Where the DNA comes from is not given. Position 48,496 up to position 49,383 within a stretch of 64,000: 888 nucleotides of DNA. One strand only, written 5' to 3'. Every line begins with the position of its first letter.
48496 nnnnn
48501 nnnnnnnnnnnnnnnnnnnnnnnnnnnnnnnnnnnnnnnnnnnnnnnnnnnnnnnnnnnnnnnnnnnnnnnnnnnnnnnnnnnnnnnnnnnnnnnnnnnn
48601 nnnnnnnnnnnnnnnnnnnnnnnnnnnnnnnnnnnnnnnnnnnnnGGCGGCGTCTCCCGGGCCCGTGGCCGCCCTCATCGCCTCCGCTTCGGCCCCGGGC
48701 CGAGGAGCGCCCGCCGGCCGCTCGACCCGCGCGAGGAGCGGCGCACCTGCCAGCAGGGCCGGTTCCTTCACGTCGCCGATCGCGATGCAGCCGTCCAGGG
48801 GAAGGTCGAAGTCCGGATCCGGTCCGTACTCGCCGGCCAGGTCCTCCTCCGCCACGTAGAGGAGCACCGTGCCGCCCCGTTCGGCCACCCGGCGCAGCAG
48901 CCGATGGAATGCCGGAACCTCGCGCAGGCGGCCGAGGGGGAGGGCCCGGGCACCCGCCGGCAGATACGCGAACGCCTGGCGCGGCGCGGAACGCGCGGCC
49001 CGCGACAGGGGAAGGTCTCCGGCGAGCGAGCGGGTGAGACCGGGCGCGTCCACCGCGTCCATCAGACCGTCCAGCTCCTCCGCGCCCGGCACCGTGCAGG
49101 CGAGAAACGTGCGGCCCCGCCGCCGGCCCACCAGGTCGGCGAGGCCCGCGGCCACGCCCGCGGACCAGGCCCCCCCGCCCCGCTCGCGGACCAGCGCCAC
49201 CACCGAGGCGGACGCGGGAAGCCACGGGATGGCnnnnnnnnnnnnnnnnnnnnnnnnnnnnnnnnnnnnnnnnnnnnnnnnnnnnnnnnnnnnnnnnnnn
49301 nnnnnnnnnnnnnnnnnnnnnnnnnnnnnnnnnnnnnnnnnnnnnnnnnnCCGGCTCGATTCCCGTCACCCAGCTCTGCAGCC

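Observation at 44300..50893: Translationally coupled operon: SPOR lipoprotein, pseudo-ParA/MinD + TM + SPOR protein, SMC, RNase Z-like MBL hydrolase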

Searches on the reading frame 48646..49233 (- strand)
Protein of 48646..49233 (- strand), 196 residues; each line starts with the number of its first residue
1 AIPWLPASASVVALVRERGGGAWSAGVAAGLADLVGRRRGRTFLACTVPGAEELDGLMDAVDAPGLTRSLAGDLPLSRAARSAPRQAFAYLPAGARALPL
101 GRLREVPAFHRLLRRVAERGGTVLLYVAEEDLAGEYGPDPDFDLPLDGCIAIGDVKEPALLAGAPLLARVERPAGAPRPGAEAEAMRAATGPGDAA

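Call 17: search_solved_structures(query=A2, max_evalue=10, show_alignments=3)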
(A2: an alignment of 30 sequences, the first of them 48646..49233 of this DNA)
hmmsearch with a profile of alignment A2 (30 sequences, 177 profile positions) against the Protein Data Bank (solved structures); distinct sequences matched with E-value up to 10: 21.
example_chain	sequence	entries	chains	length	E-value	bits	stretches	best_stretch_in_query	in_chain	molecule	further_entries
6z0p_A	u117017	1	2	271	1e-09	41.5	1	8-112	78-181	BceF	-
3la6_A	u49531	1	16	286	4e-07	33.1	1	27-116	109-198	Tyrosine-protein kinase wzc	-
9xgv_A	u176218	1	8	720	1.7e-06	31.1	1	28-116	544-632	Tyrosine-protein kinase wzc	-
9r62_I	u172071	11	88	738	1.8e-06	31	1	28-116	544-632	Tyrosine-protein kinase wzc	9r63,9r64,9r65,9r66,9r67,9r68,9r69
6u1q_A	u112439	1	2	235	0.0006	22.8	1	7-161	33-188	VpsO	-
4jlv_A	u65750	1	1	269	0.0016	21.4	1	14-114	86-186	C-terminal fragment of Membrane protein CapA1, Putative uncharacterized protein capB1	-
3q9l_A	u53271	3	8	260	0.0018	21.2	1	12-100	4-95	Septum site-determining protein minD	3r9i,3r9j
9i2q_D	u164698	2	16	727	0.0093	18.9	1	30-114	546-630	Putative transmembrane protein Wzc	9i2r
9exq_D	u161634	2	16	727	0.0094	18.9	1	30-114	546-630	Putative transmembrane protein Wzc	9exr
9exo_H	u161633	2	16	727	0.0095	18.9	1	30-114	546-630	Putative transmembrane protein Wzc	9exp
7ni2_A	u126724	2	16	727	0.0095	18.9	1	30-114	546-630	Tyrosine-protein kinase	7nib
7nhr_A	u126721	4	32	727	0.0096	18.9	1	30-114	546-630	Putative transmembrane protein Wzc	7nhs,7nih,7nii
3cio_A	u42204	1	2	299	0.052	16.5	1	26-116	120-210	Tyrosine-protein kinase etk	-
4rkq_A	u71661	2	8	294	0.095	15.6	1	83-154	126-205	Transcriptional regulator, LacI family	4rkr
8pb9_A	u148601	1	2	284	0.11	15.4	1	12-79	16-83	Antiactivator FleN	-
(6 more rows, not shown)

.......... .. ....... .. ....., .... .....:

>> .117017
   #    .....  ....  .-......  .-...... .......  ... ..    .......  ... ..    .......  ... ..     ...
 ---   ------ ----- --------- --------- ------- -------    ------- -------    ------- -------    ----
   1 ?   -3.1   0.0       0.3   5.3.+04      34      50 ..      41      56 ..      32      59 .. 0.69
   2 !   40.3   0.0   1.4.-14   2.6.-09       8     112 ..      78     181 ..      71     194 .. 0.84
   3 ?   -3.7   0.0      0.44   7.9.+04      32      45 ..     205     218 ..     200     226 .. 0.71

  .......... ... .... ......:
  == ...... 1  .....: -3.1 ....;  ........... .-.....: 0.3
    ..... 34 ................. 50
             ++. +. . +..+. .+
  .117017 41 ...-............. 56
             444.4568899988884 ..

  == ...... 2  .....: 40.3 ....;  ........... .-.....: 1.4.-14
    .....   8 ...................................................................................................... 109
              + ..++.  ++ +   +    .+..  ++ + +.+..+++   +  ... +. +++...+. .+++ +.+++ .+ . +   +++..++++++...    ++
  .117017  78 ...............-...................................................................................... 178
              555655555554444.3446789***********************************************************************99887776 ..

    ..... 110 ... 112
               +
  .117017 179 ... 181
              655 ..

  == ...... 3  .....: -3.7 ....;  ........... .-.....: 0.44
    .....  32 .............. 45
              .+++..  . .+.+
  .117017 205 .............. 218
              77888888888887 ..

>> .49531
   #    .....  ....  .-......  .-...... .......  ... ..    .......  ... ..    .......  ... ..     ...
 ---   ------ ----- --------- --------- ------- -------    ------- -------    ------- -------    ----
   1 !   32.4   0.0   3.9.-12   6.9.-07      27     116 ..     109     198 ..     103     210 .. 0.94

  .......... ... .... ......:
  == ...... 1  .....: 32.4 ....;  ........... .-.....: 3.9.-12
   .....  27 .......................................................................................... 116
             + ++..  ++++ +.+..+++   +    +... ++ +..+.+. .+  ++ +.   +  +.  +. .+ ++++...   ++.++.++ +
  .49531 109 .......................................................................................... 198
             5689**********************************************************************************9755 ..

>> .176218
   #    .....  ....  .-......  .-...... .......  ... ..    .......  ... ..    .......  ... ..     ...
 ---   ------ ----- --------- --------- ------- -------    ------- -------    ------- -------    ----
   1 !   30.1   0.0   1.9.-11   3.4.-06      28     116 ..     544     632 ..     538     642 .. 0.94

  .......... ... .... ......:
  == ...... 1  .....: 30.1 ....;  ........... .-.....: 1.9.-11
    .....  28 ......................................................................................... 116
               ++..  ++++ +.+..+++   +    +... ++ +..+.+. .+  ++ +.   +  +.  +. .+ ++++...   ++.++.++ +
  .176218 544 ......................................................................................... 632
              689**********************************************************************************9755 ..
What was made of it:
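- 48694..49230 (-): Cytoplasmic MinD/ParA-superfamily (BY-kinase-like) domain without nucleotide-binding motifs (residues ~41-219). Profile against PDB sequences: BceF 1e-9, Wzc 4e-7, VpsO 6e-4, CapB 1.6e-3, MinD 1.8e-3 (call 17).
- On BY-kinases (Wzc/CapB type): BceF E 1e-9, Wzc 4e-7 (call 17).
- Closest known: MinD / ParA / FlhG / BcsQ positioning ATPases. Same: The profile E-value for E. coli MinD is 1.8e-3 (call 17).
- Checked: The by-eye Walker A alignment matches the HMMER alignment to BceF (call 17).
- Profile against PDB sequences: BceF 1e-9, Wzc 4e-7, MinD 1.8e-3 (call 17).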

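Call 18: search_protein_families(library=pfam, alignment_id=A2, max_evalue=10)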
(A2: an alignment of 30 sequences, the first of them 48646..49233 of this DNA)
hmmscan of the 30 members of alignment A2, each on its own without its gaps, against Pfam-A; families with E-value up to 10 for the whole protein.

A. member 1, window:48646-49233:- (196 aa): 0 families

B. families by the number of members that match (of 30 scanned): 6 families
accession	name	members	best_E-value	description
PF17230.7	DUF5304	1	0.13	Family of unknown function (DUF5304)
PF14417.12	MEDS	1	0.13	MEDS: MEthanogen/methylotroph, DcmR Sensory domain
PF24201.1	DUF7426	1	0.28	Domain of unknown function (DUF7426)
PF01070.24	FMN_dh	1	0.51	FMN-dependent dehydrogenase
PF24881.1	DUF7739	1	0.91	Domain of unknown function (DUF7739)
PF01816.23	LRV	1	1.4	Leucine rich repeat variant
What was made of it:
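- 48694..49230 (-): No Pfam family matches (call 18).
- Tried and rejected: The Pfam scan of 30 N-domains at E<=10 gave nothing meaningful (call 18).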

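Call 26: predict_structure(alignment_id=A2)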
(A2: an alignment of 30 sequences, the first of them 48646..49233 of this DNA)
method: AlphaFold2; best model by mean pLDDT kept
length: 196 residues; sequences in the alignment: 30
mean_pLDDT: 93.1   pTM: 0.87
mean pLDDT of the five models: 93.1, 92.1, 91.9, 91.6, 91.4
residues with pLDDT >= 90: 162; 70-90: 28; 50-70: 6; < 50: 0
segments of 3 or more residues with pLDDT < 50: none
pLDDT, mean of each block of 10 residues (from residue 1): 90 97 97 97 97 97 96 96 96 95 95 97 97 79 92 96 96 86 87 73
secondary structure, 60 per line:
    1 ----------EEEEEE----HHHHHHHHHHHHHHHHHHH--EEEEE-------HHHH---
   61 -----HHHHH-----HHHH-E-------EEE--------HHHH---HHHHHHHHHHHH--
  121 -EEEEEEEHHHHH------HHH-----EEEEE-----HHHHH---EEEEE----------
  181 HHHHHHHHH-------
elements in order: E11-16 H21-39 E42-46 H54-57 H66-70 H76-79 E89-91 H100-103 H107-118 E122-128 H129-133 E148-152 H158-162 E166-170 H181-189
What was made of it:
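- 48694..49230 (-): AF2 pLDDT 93.1 (call 26).
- AF2 pLDDT 93 (call 26).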

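Call 28: fold_search(model_id=the predicted structure, library=pdb)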
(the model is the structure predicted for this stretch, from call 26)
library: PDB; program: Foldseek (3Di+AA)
matches with E <= 10: 1055; with E <= 0.001: 65
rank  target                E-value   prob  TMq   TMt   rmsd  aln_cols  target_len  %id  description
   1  6z0p_B                4.8e-06  1.00  0.56  0.47   4.4       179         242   17  BceF Tyrosine Kinase Domain (released 2021-04-14)
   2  7nhs_A                7.5e-06  1.00  0.62  0.26   4.1       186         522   16  Wzc K540M C8 (released 2021-08-25)
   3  7nhr_A                7.5e-06  1.00  0.62  0.21   4.0       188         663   14  Putative transmembrane protein Wzc K540M C1 (released 2021-08-25)
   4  9i2q_E                1.1e-05  1.00  0.59  0.26   4.5       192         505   14  Wzc-K540M-3YE MgADP C1 (released 2025-04-30)
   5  9i2q_B                1.1e-05  1.00  0.59  0.24   4.5       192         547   14  Wzc-K540M-3YE MgADP C1 (released 2025-04-30)
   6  9i2q_C                1.1e-05  1.00  0.59  0.24   4.5       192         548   14  Wzc-K540M-3YE MgADP C1 (released 2025-04-30)
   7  9i2q_A                1.1e-05  1.00  0.59  0.20   4.5       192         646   14  Wzc-K540M-3YE MgADP C1 (released 2025-04-30)
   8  9exq_C                1.6e-05  1.00  0.57  0.23   4.6       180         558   16  Wzc-K540M-3YE-N711Y MgADP C1 (released 2025-04-23)
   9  9exo_C                1.6e-05  1.00  0.56  0.23   5.0       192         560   15  Wzc-K540M-2YE MgADP C1 (released 2025-04-23)
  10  4jmp                  1.8e-05  1.00  0.62  0.55   4.6       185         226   16  Crystal structure of the chimerical protein CapA2B2 (released 2014-02-05)
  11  9exq_A                2.2e-05  1.00  0.59  0.20   4.1       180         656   14  Wzc-K540M-3YE-N711Y MgADP C1 (released 2025-04-23)
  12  6u1q_A                2.4e-05  1.00  0.62  0.59   3.9       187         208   15  Crystal Structure of VpsO (VC0937) Kinase domain (released 2020-08-19)
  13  9exo_A                2.5e-05  1.00  0.57  0.20   4.2       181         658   14  Wzc-K540M-2YE MgADP C1 (released 2025-04-23)
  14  4jlv                  2.7e-05  1.00  0.58  0.51   4.8       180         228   17  Crystal structure of the chimerical protein CapA1B1 in complex with ADP-Mg (released 2014-02-05)
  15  7nhr_C                2.9e-05  1.00  0.61  0.23   3.8       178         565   13  Putative transmembrane protein Wzc K540M C1 (released 2021-08-25)
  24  1hyq                  4.8e-05  1.00  0.58  0.50   4.1       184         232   15  MIND BACTERIAL CELL DIVISION REGULATOR FROM A. FULGIDUS (released 2001-03-14)
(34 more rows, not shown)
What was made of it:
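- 48694..49230 (-): Foldseek top hits are BY-kinases, then MinD and FlhG (call 28).
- On ParA/MinD deviant-Walker-A ATPases: Foldseek: MinD 1hyq E 4.8e-5 (call 28).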

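Call 32: search_protein_representatives(alignment_id=A2)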
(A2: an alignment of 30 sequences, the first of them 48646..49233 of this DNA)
Query: 30 sequences, 177 profile positions. Proteins with E-value up to 0.001 (for the whole library): 5451; up to 1e-10: 503; up to 1e-30: 60. The best 150 are listed.
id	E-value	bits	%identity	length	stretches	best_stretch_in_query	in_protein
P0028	2.6e-64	232.4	-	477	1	2-172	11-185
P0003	1.0e-63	230.5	-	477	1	2-173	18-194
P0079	2.2e-63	229.5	-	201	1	5-174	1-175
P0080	1.9e-58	213.4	-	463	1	3-172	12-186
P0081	6.6e-58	211.6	-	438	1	2-174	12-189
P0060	1.8e-53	197.1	-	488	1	2-176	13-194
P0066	2.1e-49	183.9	-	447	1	3-173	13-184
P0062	2.9e-47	176.9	-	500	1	2-175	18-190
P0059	1.5e-46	174.6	-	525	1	2-174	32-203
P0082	5.6e-46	172.7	-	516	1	2-172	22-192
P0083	1.4e-45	171.4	-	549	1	2-171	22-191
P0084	1.7e-44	167.9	-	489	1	2-175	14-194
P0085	3.4e-44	166.9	-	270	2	14-172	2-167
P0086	1.0e-43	165.4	-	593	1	2-172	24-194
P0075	2.7e-43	164.0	-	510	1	2-176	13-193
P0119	3.5e-33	131.1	-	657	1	7-169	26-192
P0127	4.4e-31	124.2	-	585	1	2-173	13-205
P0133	3.1e-29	118.2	-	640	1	4-171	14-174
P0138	4.7e-28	114.4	-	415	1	3-153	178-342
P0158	1.8e-25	106.0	-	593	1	7-165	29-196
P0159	3.1e-25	105.2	-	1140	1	4-171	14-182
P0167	3.3e-24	101.8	-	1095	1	11-173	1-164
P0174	3.1e-23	98.7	-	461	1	2-168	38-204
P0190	3.8e-21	91.9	-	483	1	8-172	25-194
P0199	3.1e-20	88.9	-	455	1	8-164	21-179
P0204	4.9e-20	88.3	-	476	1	7-173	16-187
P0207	6.3e-20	87.9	-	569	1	11-175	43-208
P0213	2.6e-19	85.9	-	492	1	10-156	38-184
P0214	2.8e-19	85.8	-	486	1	16-171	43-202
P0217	7.6e-19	84.4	-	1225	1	2-176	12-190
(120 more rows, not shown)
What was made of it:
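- Most of the 150 listed are 430-590 aa with the domain at the N-terminus (call 32).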

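Call 33: search_protein_families(library=pfam, proteins=[P0159, P0167, P0217, P0119, P0133, P0138, P0207, P0127, P0086, P0158], max_evalue=0.001)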
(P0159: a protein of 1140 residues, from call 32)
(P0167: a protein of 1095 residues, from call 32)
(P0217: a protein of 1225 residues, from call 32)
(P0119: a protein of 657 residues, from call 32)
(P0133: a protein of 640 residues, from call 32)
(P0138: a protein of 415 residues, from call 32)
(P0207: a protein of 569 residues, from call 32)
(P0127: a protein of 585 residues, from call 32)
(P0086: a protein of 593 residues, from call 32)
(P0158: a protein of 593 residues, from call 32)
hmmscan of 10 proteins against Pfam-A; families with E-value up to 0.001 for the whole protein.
P0159 (1140 aa): 0 families

P0167 (1095 aa): 0 families

P0217 (1225 aa): 0 families

P0119 (657 aa): 1 family
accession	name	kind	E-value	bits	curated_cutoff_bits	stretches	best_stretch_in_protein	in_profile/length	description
PF05036.18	SPOR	-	1.8e-10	41.4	21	2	499-563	6-69/76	SPOR domain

P0133 (640 aa): 1 family
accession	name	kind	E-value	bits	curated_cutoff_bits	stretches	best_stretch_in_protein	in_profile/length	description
PF05036.18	SPOR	-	2.2e-15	57.2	21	2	564-628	8-72/76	SPOR domain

P0138 (415 aa): 2 families
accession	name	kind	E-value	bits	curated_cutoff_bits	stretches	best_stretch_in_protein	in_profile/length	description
PF00226.36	DnaJ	-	3.2e-19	69.2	27.8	1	8-60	2-54/63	DnaJ domain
PF01556.23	DnaJ_C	-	5.2e-13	49.7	26.6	1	84-159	76-152/152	DnaJ C terminal domain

P0207 (569 aa): 1 family
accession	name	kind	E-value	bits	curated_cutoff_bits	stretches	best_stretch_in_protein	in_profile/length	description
PF05036.18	SPOR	-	5.6e-08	33.4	21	0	401-472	4-72/76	SPOR domain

P0127 (585 aa): 1 family
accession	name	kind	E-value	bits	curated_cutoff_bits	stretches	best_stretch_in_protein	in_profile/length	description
PF05036.18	SPOR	-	1.3e-09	38.7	21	1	429-492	7-69/76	SPOR domain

P0086 (593 aa): 1 family
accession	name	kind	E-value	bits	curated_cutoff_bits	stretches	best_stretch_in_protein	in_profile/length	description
PF05036.18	SPOR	-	4.5e-12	46.6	21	2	426-492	5-65/76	SPOR domain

P0158 (593 aa): 1 family
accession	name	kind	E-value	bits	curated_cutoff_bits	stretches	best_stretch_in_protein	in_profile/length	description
PF05036.18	SPOR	-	9e-10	39.2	21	1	522-584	13-75/76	SPOR domain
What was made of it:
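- Six of the ten members sampled for Pfam carry a C-terminal SPOR domain (call 33).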
